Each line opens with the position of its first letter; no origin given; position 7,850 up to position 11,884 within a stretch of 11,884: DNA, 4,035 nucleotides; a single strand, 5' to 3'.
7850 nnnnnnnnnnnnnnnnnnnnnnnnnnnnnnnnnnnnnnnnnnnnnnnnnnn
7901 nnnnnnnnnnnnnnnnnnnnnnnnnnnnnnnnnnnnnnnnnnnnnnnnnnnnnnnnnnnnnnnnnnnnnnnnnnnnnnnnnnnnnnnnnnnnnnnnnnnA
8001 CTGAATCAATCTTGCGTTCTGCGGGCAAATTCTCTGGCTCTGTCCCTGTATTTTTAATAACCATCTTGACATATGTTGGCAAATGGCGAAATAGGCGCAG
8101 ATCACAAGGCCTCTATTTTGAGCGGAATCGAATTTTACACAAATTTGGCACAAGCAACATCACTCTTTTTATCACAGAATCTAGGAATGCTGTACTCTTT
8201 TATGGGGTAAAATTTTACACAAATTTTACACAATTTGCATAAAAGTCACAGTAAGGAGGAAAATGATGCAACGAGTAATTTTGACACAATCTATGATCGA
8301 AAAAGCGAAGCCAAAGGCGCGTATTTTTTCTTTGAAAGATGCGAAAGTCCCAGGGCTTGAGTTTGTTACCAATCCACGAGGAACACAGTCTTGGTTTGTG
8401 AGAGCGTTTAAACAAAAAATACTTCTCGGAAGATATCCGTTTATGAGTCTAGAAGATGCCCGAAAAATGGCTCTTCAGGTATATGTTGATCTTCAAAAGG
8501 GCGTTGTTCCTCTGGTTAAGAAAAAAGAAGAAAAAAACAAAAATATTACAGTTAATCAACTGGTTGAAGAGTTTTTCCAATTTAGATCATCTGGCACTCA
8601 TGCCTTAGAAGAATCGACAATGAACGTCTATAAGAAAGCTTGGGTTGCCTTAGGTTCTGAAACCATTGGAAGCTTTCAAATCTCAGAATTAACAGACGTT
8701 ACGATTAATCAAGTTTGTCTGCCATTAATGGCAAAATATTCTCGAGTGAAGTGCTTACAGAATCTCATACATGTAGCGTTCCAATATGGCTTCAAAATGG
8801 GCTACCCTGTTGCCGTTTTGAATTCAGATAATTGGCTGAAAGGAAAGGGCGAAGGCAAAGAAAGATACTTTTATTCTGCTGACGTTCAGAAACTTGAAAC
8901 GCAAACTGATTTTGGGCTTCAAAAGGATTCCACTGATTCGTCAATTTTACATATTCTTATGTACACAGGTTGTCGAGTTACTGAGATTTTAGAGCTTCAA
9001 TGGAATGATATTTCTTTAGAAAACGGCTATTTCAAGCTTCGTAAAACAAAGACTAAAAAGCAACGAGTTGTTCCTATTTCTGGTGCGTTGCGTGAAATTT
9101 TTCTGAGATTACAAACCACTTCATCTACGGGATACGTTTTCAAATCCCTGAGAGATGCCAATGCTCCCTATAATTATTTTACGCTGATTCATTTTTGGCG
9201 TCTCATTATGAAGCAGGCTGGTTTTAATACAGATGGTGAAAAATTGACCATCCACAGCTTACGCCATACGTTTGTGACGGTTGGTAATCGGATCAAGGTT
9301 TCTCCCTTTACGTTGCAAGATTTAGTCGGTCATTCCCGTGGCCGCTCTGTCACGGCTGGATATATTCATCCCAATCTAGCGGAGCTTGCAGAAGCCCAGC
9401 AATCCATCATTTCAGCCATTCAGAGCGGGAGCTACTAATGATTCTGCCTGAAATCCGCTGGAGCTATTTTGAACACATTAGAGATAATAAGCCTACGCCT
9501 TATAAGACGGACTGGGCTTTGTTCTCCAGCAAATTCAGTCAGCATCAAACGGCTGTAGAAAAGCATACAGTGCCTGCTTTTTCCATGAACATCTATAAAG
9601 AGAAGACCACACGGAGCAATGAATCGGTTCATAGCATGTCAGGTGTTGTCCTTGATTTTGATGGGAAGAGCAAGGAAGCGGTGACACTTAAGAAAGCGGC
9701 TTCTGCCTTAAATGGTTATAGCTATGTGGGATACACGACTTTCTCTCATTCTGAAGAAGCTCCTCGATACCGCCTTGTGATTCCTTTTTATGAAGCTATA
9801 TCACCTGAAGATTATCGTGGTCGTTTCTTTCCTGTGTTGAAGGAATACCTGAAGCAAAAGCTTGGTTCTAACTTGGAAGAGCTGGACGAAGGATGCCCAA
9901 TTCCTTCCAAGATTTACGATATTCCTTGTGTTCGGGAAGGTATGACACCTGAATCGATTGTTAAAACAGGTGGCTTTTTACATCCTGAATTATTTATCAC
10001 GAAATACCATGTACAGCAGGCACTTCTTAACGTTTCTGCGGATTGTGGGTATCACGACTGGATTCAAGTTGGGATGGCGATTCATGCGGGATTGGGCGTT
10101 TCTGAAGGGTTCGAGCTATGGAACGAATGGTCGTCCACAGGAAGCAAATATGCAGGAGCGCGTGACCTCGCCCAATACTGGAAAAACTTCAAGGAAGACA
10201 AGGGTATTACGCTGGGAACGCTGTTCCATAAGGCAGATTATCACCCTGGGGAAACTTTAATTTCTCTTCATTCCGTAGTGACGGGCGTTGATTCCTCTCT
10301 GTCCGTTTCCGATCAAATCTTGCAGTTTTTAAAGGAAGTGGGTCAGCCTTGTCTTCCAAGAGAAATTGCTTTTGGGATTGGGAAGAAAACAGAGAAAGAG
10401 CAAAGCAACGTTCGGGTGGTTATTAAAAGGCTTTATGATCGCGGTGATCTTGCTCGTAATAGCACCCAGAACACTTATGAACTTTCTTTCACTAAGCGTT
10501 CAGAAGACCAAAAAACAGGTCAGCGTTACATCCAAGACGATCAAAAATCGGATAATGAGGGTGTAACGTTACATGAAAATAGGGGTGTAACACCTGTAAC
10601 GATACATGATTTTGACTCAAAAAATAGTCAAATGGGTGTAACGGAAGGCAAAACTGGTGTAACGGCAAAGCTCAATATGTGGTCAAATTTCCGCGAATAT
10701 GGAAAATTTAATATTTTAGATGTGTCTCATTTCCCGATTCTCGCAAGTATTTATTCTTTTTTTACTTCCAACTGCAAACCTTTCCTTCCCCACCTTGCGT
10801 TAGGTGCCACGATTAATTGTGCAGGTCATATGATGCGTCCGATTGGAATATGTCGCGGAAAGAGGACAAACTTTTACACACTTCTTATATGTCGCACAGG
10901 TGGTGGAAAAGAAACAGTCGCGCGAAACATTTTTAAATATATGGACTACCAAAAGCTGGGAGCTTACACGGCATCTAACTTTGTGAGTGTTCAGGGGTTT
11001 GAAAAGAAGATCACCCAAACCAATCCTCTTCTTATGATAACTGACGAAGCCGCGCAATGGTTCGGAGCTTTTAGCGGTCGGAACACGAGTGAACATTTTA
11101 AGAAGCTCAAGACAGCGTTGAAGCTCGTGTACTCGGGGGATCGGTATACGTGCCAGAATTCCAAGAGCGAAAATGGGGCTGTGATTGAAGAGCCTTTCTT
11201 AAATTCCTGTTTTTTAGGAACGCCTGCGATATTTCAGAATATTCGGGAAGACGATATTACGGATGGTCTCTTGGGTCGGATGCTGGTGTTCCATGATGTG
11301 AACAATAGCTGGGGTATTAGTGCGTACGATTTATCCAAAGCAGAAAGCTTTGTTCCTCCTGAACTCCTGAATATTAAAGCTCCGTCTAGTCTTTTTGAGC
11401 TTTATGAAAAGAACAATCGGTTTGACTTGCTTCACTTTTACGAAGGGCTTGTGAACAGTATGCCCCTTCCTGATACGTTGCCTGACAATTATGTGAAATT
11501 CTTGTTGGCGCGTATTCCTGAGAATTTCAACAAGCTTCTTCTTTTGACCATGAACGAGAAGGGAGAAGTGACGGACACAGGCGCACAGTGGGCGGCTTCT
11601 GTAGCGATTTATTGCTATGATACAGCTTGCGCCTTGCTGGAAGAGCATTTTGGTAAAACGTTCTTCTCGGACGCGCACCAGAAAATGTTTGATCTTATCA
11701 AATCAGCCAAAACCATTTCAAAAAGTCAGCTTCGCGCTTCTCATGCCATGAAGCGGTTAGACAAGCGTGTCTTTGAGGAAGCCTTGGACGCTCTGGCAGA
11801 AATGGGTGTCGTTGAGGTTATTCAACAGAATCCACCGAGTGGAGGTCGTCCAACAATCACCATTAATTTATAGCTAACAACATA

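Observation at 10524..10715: Origin-like iteron array written into the coding sequence of the replicase linker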

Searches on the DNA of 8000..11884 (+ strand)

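Call 10: search_dna_similar(query=window:8000-11884:+, collection=phages, mode=near)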
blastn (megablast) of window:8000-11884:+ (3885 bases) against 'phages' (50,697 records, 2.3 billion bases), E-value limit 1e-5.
No match.

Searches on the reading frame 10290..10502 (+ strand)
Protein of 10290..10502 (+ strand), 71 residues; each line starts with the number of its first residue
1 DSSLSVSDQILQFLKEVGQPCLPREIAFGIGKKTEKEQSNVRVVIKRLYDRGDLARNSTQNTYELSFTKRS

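Call 44: search_solved_structures(query=A3, max_evalue=10, show_alignments=2)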
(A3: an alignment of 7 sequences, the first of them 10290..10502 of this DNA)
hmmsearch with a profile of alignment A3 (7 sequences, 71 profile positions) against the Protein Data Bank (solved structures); distinct sequences matched with E-value up to 10: 23.
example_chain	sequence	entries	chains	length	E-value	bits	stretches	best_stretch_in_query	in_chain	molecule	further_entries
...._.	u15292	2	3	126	0.0073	19.4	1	23-63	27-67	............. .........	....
2mh2_A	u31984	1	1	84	0.32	14.1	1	10-57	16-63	Homologous-pairing protein 2 homolog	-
1okr_A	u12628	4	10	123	0.64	13.2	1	30-61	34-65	METHICILLIN RESISTANCE REGULATORY PROTEIN MECI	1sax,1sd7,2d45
1sd6_A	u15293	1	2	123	0.67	13.1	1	30-61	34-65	Methicillin resistance regulatory protein mecI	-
6g2j_F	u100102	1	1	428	1.1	12.4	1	36-68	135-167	NADH dehydrogenase [ubiquinone] flavoprotein 1, mitochondrial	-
8uca_V1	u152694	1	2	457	1.2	12.3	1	36-68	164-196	NADH dehydrogenase [ubiquinone] flavoprotein 1, mitochondrial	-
6g72_F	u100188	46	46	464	1.2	12.3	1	36-68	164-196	NADH dehydrogenase [ubiquinone] flavoprotein 1, mitochondrial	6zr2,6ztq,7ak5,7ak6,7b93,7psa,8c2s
5xtb_A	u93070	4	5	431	1.4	12.1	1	35-68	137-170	NADH dehydrogenase [ubiquinone] flavoprotein 1, mitochondrial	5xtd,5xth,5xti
9ti4_C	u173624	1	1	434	1.4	12.1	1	35-68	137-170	NADH dehydrogenase [ubiquinone] flavoprotein 1, mitochondrial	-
9w2u_F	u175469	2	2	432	1.4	12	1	36-68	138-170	NADH dehydrogenase [ubiquinone] flavoprotein 1, mitochondrial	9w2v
5ldw_F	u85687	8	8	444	1.4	12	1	36-68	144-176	NADH dehydrogenase [ubiquinone] flavoprotein 1, mitochondrial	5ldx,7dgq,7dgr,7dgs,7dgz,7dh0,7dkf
5lnk_1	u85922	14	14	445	1.4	12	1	36-68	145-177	Mitochondrial complex I, 51 kDa subunit | NADH dehydrogenase [ubiquinone] flavoprotein 1, mitochondrial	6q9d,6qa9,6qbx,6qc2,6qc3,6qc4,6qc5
7v2c_A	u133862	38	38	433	1.5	12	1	36-68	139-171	NADH dehydrogenase [ubiquinone] flavoprotein 1, mitochondrial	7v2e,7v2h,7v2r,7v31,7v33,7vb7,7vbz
7zd6_1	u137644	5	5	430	1.5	12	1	36-68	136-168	NADH dehydrogenase [ubiquinone] flavoprotein 1, mitochondrial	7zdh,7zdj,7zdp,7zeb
7v2d_A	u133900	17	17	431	1.5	12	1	36-68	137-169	NADH dehydrogenase [ubiquinone] flavoprotein 1, mitochondrial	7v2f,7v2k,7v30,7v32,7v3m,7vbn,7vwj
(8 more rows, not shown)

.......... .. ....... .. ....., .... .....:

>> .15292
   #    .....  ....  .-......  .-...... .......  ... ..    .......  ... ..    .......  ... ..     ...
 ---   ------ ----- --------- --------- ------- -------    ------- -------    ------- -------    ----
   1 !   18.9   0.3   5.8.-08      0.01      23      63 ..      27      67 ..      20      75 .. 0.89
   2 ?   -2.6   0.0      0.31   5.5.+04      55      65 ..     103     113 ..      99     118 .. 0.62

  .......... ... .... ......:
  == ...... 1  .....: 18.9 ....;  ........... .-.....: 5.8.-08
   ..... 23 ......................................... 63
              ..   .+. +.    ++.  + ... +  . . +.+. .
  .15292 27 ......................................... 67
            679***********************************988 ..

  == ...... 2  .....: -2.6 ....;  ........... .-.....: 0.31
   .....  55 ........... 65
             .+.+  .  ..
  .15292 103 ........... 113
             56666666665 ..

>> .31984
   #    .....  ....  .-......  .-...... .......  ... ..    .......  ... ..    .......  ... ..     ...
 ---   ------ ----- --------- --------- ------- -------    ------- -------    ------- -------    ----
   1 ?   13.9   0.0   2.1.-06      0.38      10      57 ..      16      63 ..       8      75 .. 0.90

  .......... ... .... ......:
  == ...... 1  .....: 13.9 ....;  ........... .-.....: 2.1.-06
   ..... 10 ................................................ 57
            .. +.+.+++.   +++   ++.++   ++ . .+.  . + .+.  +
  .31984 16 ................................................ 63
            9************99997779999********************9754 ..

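Call 45: search_protein_families(library=pfam, proteins=[window:10290-10502:+], max_evalue=10)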
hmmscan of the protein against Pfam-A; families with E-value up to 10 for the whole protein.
window:10290-10502:+ (71 aa): 5 families
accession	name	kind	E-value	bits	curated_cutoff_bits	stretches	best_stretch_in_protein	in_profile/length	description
PF03965.22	Penicillinase_R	-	0.00076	20.3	22.6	1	9-63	7-60/115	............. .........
PF16007.11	DUF4777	-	0.012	16.3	34.4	1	7-48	6-47/66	Domain of unknown function (DUF4777)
PF04703.18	FaeA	-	0.026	15.3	20.7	1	7-30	2-25/62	FaeA-like protein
PF07848.18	PaaX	-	0.083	13.6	24.8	1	37-66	36-67/70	PaaX-like protein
PF05681.19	Fumerase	-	0.18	11.6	25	1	5-39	157-192/270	Fumarate hydratase (Fumerase)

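Call 57: predict_structure(alignment_id=A5)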
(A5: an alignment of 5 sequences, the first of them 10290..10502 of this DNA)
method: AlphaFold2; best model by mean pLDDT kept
length: 71 residues; sequences in the alignment: 5
mean_pLDDT: 92.3   pTM: 0.80
mean pLDDT of the five models: 92.3, 92.1, 91.5, 90.9, 54.6
residues with pLDDT >= 90: 63; 70-90: 3; 50-70: 2; < 50: 3
segments of 3 or more residues with pLDDT < 50: none
pLDDT, mean of each block of 10 residues (from residue 1): 85 96 98 96 98 95 83 40
secondary structure, 60 per line:
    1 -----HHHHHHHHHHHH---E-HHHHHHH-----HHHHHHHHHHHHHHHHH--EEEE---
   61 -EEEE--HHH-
elements in order: H6-17 H23-29 H35-51 E54-57 E62-65

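Call 61: fold_search(model_id=the predicted structure, library=pdb)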
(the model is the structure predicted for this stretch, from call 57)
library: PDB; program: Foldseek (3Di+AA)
matches with E <= 10: 1260; with E <= 0.001: 0
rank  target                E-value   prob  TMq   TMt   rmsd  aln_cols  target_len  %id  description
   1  2l4m_MODEL_1_A        3.8e-03  1.00  0.73  0.75   3.5        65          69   23  Solution structure of the Zbeta domain of human DAI and its binding modes to B- and Z-DNA (released 2011-04-13)
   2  5y6i_A                6.4e-03  1.00  0.73  0.23   1.3        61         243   23  Crystal structure of Pseudomonas aeruginosa HmgR (released 2018-08-15)
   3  5f8e_A                7.8e-03  1.00  0.62  0.14   3.2        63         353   21  Rv2258c-SAH (released 2016-06-29)
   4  3eyi_B                1.0e-02  1.00  0.74  0.78   3.4        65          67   22  The crystal structure of the second Z-DNA binding domain of human DAI (ZBP1) in complex with Z-DNA (released 2009-01-13)
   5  5f8e_B                1.0e-02  1.00  0.69  0.15   1.9        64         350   20  Rv2258c-SAH (released 2016-06-29)
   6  2lnb_MODEL_1_A        1.1e-02  1.00  0.72  0.65   2.1        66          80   20  Solution NMR structure of N-terminal domain (6-74) of human ZBP1 protein, Northeast Structural Genomics Consor (released 2012-01-18)
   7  5f8e_C                1.1e-02  1.00  0.70  0.15   2.3        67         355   19  Rv2258c-SAH (released 2016-06-29)
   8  5f8f_B                1.2e-02  1.00  0.69  0.15   1.9        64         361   20  Rv2258c-SFG (released 2016-06-29)
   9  4ka4_D                1.2e-02  1.00  0.74  0.86   2.2        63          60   24  Crystal structure of a proteolytically defined Zbeta domain of human DAI (ZBP1, DLM-1) (released 2013-05-15)
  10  5f8c_A                1.2e-02  1.00  0.61  0.14   3.5        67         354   16  Rv2258c-unbound (released 2016-06-29)
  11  5y6i_B                1.3e-02  1.00  0.72  0.24   1.7        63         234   22  Crystal structure of Pseudomonas aeruginosa HmgR (released 2018-08-15)
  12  22oz_H                1.3e-02  1.00  0.70  0.34   3.3        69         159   26  Structural insights into HpaR-mediated recognition of hrpX and hrpG in Xanthomonas campestris pv. campestris (released 2026-03-11)
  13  5f8c_B                1.5e-02  1.00  0.69  0.14   1.9        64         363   20  Rv2258c-unbound (released 2016-06-29)
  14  9j8g_A                1.6e-02  1.00  0.69  0.83   1.7        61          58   16  mouse zbp1 hybrid complex (released 2025-06-25)
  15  4ka4_B                1.7e-02  1.00  0.73  0.86   1.3        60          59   23  Crystal structure of a proteolytically defined Zbeta domain of human DAI (ZBP1, DLM-1) (released 2013-05-15)
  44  7xvl_o                3.4e-02  1.00  0.67  0.62   3.0        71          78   20  Crystal Structure of Nucleosome-H1.0 Linker Histone Assembly (sticky-169an DNA fragment) (released 2023-05-24)
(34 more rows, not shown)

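Call 71: find_homologous_proteins(query=A3, max_evalue=0.01)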
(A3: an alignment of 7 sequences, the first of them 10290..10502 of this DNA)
Query A3 (7 sequences) (71 aa, profile of the alignment): 1 proteins with E <= 0.01 among 74 candidates.
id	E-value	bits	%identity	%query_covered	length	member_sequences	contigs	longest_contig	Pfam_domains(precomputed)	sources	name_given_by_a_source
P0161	2.5e-12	64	38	85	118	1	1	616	-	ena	-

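Call 72: find_encoding_contigs(protein=P0161, flank=2000)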
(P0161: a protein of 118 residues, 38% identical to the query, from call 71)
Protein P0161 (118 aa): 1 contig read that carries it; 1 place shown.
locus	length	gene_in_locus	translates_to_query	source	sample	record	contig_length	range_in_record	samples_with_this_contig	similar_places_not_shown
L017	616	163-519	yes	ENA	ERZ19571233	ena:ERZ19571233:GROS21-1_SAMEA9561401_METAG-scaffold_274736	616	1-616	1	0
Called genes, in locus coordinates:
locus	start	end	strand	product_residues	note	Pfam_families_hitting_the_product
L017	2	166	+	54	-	?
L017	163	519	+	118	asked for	-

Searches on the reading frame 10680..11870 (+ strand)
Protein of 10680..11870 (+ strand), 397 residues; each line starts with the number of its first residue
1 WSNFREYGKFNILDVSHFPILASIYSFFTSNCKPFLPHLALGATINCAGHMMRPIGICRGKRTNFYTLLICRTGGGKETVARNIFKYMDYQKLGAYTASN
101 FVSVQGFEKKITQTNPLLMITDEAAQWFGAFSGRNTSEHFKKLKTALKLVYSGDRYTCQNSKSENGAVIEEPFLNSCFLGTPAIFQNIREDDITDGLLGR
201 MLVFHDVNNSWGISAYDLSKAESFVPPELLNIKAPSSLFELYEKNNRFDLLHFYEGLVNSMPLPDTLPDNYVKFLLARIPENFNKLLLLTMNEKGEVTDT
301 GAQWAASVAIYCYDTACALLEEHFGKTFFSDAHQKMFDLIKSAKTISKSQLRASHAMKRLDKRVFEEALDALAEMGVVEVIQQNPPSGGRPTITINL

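Call 45: search_protein_families(library=pfam, proteins=[window:10680-11870:+], max_evalue=10)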
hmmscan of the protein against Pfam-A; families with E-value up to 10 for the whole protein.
window:10680-11870:+ (397 aa): 3 families
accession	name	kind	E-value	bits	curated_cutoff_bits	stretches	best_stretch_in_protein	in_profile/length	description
PF13148.11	DUF3987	-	1.1e-05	25.2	27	1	114-205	143-230/364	Protein of unknown function (DUF3987)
PF24741.1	AlkZ-rel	-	0.13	12.2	26.5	1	321-375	92-147/221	AlkZ related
PF09106.17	SelB-wing_2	-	0.32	11.6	22.3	1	346-380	17-50/57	Elongation factor SelB, winged helix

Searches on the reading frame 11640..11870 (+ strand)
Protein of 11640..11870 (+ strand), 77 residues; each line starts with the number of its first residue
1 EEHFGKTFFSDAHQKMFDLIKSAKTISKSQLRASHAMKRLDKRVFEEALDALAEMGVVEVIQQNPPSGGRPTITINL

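Call 45: search_protein_families(library=pfam, proteins=[window:11640-11870:+], max_evalue=10)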
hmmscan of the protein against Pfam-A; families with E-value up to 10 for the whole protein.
window:11640-11870:+ (77 aa): 7 families
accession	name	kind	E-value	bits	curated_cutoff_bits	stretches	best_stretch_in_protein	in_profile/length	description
PF24741.1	AlkZ-rel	-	0.018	14.9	26.5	1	9-56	100-148/221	AlkZ related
PF12659.13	Stn1_C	-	0.025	15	25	1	24-63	35-74/165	Telomere capping C-terminal wHTH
PF09106.17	SelB-wing_2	-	0.027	15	22.3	1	26-60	17-50/57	Elongation factor SelB, winged helix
PF13814.12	Replic_Relax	-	0.09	13.3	25.3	1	19-64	3-48/191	Replication-relaxation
PF20380.3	DUF6675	-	0.13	11.9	27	1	8-45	114-146/254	Family of unknown function (DUF6675)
PF08100.18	Dimerisation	-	0.14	12.4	25.6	1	8-64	22-76/93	O-methyltransferase dimerisation domain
PF05719.16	GPP34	-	0.15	12.5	29.1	1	26-64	71-111/201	Golgi phosphoprotein 3 (GPP34)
